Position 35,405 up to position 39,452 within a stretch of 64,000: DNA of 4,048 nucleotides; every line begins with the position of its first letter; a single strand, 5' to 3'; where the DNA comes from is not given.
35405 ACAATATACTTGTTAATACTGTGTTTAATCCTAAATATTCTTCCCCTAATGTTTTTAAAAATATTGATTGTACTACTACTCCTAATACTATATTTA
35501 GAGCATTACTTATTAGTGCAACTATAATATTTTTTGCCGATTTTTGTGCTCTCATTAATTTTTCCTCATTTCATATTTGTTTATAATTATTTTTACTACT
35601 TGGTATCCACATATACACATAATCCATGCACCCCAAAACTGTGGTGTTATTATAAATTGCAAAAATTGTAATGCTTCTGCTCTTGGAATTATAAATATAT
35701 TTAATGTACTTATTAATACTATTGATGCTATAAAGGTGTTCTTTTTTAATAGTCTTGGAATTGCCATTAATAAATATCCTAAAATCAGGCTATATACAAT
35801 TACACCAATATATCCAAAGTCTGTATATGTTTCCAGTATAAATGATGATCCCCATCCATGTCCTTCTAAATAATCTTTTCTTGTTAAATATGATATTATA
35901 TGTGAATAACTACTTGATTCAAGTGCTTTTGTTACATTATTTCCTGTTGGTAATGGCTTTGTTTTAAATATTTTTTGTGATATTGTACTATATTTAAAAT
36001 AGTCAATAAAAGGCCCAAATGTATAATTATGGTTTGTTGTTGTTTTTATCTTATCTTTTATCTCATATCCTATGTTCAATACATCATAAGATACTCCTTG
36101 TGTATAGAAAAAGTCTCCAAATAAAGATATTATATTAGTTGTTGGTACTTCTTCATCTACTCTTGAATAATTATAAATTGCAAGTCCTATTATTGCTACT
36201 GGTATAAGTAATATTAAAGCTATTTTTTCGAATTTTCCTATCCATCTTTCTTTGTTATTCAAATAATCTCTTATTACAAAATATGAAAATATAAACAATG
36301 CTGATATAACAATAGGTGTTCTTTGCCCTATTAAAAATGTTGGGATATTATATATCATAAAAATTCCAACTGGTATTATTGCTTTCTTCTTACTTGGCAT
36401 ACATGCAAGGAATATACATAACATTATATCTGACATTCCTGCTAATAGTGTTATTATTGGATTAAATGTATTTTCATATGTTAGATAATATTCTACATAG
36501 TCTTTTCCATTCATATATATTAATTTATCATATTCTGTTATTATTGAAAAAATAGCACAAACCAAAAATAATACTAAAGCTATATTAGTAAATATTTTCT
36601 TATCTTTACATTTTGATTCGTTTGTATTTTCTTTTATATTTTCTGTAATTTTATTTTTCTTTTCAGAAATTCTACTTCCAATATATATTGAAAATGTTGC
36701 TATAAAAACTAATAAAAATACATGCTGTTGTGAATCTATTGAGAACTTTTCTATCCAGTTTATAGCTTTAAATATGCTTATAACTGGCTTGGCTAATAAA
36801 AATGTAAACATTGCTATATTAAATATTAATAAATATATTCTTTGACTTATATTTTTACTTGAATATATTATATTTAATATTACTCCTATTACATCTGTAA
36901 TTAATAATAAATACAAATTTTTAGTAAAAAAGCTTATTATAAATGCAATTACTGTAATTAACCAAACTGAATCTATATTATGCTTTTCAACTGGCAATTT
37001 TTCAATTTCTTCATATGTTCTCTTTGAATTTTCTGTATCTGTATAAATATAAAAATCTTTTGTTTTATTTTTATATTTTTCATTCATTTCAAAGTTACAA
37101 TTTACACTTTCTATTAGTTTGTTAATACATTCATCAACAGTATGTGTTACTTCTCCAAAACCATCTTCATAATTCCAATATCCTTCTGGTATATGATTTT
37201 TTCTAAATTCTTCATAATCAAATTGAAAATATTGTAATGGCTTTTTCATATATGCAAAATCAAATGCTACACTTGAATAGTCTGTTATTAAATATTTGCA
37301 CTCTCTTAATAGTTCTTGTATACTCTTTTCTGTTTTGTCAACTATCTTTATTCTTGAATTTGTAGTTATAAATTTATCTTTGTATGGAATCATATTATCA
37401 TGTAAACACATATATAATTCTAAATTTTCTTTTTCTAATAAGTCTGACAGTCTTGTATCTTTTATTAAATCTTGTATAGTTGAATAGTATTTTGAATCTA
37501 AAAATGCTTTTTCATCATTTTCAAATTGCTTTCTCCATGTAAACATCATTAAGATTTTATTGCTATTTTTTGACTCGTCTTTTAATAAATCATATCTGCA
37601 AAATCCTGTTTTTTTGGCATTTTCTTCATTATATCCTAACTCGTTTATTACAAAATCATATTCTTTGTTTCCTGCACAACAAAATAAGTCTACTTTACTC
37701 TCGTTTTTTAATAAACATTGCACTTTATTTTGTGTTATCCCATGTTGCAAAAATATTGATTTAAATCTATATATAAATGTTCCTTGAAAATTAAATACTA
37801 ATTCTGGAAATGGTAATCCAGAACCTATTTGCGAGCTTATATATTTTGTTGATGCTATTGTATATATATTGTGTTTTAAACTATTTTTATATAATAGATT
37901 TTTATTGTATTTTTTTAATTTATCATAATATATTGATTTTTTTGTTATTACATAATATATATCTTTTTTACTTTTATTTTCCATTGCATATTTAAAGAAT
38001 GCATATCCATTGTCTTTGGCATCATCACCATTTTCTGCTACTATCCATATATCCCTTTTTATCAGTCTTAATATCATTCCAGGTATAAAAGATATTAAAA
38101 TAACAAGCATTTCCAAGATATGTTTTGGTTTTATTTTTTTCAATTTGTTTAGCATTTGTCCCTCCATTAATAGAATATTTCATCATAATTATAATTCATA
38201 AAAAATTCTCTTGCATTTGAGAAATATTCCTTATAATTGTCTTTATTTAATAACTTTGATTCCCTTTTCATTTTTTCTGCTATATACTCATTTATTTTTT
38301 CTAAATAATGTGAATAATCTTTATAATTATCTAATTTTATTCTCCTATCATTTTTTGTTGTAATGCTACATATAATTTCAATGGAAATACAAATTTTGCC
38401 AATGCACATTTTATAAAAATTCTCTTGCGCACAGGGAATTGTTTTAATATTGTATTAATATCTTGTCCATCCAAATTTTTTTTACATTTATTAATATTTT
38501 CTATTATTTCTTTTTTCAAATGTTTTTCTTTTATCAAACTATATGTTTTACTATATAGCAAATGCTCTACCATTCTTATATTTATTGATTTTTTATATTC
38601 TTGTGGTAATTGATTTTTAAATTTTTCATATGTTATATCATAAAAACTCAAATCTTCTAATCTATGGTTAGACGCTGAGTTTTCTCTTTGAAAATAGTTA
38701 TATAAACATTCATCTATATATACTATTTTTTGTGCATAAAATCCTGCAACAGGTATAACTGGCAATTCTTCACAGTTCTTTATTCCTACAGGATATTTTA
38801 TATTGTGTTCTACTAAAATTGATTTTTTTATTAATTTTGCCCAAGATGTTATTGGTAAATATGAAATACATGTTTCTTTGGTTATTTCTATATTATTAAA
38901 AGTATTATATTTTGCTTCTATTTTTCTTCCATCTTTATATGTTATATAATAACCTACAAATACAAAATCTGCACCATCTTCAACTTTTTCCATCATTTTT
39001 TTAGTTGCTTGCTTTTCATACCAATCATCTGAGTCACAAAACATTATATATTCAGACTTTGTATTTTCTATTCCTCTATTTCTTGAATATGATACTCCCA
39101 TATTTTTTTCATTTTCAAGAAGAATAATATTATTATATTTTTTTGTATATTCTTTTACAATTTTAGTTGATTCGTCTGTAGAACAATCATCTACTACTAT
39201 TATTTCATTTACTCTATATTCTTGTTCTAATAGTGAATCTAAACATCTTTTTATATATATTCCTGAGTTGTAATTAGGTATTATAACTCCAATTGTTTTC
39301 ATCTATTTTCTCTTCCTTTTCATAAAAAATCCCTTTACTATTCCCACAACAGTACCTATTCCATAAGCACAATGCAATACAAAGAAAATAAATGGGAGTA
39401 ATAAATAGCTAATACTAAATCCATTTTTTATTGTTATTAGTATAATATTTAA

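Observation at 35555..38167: Single 870-aa protein fusing a TagB/TagF-type CDP-glycerol glycerophosphotransferase to a Wzy_C (O-antigen ligase/polymerase-like) membrane domain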

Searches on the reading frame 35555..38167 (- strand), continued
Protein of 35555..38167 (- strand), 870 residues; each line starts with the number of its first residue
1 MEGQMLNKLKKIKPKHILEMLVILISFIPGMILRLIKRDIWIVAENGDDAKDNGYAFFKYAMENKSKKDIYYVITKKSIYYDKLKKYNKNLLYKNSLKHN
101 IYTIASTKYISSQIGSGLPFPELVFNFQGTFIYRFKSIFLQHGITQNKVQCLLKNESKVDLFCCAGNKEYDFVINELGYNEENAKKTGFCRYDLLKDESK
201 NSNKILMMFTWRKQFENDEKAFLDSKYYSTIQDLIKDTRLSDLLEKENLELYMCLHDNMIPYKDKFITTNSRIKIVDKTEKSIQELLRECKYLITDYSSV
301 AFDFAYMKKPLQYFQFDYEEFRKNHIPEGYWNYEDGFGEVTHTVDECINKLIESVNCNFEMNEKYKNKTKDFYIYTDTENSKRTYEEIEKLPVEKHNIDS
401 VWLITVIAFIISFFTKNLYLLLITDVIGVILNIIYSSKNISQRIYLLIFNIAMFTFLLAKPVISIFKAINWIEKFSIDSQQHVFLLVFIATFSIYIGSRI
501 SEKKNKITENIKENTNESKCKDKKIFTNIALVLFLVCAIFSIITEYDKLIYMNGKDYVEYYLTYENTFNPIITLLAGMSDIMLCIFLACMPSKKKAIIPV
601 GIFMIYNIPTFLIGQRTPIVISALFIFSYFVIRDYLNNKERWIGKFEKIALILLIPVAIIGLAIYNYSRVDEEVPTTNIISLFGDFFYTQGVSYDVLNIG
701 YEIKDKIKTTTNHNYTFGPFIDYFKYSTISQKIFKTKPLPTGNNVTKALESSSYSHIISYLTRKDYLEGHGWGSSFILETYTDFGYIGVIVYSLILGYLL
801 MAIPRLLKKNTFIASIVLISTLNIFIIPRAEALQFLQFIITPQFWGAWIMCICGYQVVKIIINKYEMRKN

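Call 82: list_cluster_members(proteins=[P0001, P0005, P0006, P0017])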
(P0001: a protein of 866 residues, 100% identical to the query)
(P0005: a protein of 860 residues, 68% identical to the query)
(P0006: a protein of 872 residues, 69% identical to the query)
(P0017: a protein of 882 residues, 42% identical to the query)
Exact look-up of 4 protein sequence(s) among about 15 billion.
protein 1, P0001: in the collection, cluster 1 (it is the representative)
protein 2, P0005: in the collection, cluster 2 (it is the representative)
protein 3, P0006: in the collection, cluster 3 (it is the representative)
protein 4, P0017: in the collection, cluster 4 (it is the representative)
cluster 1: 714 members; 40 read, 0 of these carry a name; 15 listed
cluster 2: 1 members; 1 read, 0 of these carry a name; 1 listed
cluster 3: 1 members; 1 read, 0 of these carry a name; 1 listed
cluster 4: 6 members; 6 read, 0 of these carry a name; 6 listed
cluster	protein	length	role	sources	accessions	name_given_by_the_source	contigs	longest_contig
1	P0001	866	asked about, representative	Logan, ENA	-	-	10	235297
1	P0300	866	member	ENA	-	-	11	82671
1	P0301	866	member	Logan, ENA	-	-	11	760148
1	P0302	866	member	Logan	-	-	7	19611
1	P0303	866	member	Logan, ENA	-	-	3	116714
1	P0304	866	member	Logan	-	-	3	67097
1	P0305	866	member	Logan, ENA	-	-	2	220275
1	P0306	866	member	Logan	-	-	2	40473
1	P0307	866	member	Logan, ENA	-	-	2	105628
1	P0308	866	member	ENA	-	-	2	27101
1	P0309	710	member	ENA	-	-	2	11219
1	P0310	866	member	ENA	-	-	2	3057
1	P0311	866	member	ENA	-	-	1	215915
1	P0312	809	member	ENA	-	-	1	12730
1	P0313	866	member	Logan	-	-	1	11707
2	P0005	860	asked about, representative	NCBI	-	-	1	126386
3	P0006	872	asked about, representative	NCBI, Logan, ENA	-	-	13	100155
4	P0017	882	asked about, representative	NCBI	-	-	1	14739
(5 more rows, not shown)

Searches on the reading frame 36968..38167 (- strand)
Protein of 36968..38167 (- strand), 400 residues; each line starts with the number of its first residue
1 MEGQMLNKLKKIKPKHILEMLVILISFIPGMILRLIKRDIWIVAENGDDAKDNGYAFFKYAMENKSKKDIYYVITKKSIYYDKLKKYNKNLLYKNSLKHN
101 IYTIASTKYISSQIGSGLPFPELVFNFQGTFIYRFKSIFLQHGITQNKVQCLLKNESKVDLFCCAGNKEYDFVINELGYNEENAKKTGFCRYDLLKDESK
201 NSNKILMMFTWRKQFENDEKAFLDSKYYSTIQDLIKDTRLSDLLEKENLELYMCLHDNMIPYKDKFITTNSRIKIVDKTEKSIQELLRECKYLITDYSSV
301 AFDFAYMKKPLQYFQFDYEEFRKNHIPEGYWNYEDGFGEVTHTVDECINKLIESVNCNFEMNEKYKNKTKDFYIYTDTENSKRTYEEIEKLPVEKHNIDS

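Call 52: search_solved_structures(query=A4, max_evalue=0.01, show_alignments=2)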
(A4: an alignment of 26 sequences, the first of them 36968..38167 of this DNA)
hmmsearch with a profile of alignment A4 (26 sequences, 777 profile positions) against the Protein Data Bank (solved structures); distinct sequences matched with E-value up to 0.01: 5.
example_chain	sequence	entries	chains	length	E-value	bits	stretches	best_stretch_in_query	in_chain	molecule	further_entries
8qoy_A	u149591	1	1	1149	1e-15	60.5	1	394-751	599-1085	TagF-like capsule polymerase Cps3D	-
8va1_A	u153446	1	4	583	7.8e-14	54.2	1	388-536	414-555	Teichoic acid ribitol-phosphate polymerase TarL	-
3l7m_A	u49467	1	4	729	6.5e-12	47.9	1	429-541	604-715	Teichoic acid biosynthesis protein F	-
3l7i_A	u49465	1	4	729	1.7e-07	33.2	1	24-541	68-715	Teichoic acid biosynthesis protein F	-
3l7j_A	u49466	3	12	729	1.9e-07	33.1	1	25-541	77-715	Teichoic acid biosynthesis protein F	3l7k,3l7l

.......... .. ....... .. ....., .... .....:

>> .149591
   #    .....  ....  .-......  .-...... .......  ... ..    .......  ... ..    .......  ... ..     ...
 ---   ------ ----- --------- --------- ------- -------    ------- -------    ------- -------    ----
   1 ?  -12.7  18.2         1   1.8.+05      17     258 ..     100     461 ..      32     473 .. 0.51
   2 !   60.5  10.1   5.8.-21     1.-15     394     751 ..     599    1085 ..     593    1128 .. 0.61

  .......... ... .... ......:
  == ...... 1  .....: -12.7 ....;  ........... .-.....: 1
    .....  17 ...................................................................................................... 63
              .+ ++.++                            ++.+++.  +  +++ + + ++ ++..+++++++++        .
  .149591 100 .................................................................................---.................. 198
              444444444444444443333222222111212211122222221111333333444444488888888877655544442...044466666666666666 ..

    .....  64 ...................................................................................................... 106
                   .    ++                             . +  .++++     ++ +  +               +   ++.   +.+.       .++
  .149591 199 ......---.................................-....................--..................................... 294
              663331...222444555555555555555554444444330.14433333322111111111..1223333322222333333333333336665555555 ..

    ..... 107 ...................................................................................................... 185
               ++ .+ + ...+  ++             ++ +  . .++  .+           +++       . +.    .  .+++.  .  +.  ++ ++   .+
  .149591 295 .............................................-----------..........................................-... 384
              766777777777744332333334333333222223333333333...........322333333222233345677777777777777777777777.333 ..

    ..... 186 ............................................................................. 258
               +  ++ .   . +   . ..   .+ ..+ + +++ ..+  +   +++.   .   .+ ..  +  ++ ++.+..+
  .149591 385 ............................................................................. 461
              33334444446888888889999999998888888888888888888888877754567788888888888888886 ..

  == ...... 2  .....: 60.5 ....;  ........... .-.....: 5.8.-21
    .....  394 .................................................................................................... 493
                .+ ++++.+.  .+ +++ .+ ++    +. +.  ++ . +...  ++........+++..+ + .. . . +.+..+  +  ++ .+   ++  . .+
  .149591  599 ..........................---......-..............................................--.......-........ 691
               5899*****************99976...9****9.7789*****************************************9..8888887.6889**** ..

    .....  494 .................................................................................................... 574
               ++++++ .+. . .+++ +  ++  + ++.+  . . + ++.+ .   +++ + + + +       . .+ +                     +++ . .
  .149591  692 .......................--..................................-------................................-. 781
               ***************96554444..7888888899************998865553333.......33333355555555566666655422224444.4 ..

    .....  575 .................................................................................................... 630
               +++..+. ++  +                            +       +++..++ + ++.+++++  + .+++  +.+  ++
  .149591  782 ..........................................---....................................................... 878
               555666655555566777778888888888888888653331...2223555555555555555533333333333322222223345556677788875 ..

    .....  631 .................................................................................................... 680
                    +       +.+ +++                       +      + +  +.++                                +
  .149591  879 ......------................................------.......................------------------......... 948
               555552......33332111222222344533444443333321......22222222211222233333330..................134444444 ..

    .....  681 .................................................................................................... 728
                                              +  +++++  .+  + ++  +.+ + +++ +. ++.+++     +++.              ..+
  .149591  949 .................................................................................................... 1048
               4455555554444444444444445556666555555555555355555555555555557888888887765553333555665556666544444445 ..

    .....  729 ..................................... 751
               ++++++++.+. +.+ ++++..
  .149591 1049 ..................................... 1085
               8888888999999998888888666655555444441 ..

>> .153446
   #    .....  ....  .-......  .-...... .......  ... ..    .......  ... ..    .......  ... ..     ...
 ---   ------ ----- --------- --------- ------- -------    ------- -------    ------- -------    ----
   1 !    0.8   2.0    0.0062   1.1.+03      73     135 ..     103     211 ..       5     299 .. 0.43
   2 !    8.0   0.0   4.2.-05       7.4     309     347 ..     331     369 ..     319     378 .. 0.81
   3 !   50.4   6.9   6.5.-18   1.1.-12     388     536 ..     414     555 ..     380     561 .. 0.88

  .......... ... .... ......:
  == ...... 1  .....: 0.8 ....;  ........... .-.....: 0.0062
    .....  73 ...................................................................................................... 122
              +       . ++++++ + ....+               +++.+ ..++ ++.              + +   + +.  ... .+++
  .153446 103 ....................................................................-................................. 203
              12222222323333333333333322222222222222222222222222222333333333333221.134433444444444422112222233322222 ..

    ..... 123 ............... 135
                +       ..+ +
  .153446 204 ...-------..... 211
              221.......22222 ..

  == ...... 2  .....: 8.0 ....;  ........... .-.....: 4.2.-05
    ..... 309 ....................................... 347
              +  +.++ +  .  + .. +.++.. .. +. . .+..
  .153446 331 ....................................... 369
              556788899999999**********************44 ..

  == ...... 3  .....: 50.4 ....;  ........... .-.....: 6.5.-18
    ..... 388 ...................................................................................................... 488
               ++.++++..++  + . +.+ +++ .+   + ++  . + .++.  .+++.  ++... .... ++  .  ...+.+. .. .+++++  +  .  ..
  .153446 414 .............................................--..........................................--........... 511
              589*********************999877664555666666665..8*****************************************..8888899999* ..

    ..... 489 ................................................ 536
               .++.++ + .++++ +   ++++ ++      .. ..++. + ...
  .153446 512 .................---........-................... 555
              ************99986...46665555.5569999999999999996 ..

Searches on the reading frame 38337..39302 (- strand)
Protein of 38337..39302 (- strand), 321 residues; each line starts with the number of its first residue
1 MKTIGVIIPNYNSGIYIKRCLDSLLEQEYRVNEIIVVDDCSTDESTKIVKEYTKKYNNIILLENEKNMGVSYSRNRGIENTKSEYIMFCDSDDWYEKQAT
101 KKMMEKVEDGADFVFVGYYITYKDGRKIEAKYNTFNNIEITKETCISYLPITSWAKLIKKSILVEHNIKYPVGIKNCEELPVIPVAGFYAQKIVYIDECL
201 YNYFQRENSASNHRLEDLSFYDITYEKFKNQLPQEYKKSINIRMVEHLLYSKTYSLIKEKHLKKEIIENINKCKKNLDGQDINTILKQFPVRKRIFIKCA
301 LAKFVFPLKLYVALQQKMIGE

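Call 7: search_protein_families(library=pfam, proteins=[window:38337-39302:-], max_evalue=0.001)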
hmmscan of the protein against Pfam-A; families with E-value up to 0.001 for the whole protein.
window:38337-39302:- (321 aa): 3 families
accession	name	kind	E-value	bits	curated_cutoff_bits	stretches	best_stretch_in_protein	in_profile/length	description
PF00535.33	Glycos_transf_2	-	1.1e-37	130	23.3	1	6-162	2-163/168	Glycosyl transferase family 2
PF10111.15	Glyco_tranf_2_2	-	1e-11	45.3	27.3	1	6-105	2-104/276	Glycosyltransferase like family 2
PF13641.12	Glyco_tranf_2_3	-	6.3e-10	39.9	27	1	4-104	3-108/230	Glycosyltransferase like family 2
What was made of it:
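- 38337..39302 (-): GT2 glycosyltransferase (GT2b). PF00535 E 1e-37 (call 7).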

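Call 33: search_protein_families(library=ncbifam, proteins=[window:38337-39302:-], max_evalue=0.01)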
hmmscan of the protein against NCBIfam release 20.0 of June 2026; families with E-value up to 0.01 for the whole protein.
window:38337-39302:- (321 aa): 29 families (the best 25 are shown)
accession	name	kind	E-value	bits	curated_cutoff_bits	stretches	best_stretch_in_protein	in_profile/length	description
NF007482.0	PRK10073.1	equivalog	3.9e-31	108.3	423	2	3-106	7-109/334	glycosyltransferase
NF047683.1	TeichurnBiosyTuaG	equivalog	3.9e-25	88.9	400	1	3-138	7-143/252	teichuronic acid biosynthesis protein TuaG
NF050050.1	ProtGlycPglI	equivalog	1e-18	67.8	500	1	2-239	2-237/306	GalNAc(5)-diNAcBac-PP-undecaprenol beta-1,3-glucosyltransferase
TIGR03937.1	PgaC_IcaA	equivalog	1.1e-17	64.1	422.3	1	2-112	45-155/407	poly-beta-1,6-N-acetyl-D-glucosamine synthase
NF041875.1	EPS_EpsD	equivalog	1e-16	61.3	370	1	5-124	2-121/325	exopolysaccharide biosynthesis glycosyltransferase EpsD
NF038302.1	EPS_HpsE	equivalog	1.3e-16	60.5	300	1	4-98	3-102/307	hormogonium polysaccharide biosynthesis glycosyltransferase HpsE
NF053739.1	GlytfEpsEBac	equivalog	1.1e-15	57.4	450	1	4-121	3-121/265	glycosyltransferase EpsE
TIGR03111.1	glyc2_xrt_Gpos1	hypoth_equivalog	8.3e-14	51.2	363.95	1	3-114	50-163/439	TIGR03111 family XrtG-associated glycosyltransferase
TIGR04195.1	S_glycosyl_SunS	equivalog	1e-13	51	350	1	4-107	59-154/421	SunS family peptide S-glycosyltransferase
TIGR03965.1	mycofact_glyco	equivalog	3.7e-13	49.1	280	1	2-94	74-166/467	mycofactocin biosynthesis glycosyltransferase MftF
NF041394.1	GtaseAglG_Halo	equivalog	4e-13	49.3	440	1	4-117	3-116/304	glucosyl-dolichyl phosphate glucuronosyltransferase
NF007453.0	PRK10018.1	equivalog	3.9e-11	43.1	382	1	4-97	8-101/280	colanic acid biosynthesis glycosyltransferase WcaA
TIGR04017.1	WcaA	equivalog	2.4e-10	40.5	495.75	1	4-98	7-101/279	colanic acid biosynthesis glycosyltransferase WcaA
TIGR03469.1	HpnB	hypoth_equivalog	7.5e-10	38.4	379.25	1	3-110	45-163/386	hopene-associated glycosyltransferase HpnB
NF045692.1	OglycostaseCruG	equivalog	1.4e-09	37.3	600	1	3-92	42-137/386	2'-O-glycosyltransferase CruG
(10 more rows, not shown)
